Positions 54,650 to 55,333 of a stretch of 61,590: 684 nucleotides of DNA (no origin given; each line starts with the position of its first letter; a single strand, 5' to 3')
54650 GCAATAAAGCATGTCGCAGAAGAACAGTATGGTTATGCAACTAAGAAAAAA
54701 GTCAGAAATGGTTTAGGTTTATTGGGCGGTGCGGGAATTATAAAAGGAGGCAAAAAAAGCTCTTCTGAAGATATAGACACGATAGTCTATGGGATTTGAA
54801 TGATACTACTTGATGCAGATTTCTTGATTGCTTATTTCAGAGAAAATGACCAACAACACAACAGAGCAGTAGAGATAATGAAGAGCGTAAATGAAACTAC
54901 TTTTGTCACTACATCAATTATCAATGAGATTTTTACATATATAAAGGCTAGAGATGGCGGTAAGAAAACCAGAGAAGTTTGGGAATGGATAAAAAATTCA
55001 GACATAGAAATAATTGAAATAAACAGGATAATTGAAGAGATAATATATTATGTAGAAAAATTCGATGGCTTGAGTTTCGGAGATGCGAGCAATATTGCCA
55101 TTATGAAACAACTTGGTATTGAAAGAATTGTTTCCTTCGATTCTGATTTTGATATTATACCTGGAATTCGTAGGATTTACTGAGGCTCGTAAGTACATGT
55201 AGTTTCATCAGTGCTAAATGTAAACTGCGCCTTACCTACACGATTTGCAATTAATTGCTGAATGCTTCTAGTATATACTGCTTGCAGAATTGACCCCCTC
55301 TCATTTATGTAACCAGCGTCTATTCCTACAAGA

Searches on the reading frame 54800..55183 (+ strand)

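Call 36: search_protein_families(library=pfam, proteins=[window:54800-55183:+], max_evalue=0.0001)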
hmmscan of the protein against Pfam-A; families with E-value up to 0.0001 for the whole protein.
window:54800-55183:+ (127 aa): 1 family
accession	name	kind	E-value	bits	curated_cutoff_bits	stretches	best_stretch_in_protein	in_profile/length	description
PF01850.27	PIN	-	2.4e-12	47.9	23.6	1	2-120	1-117/120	PIN domain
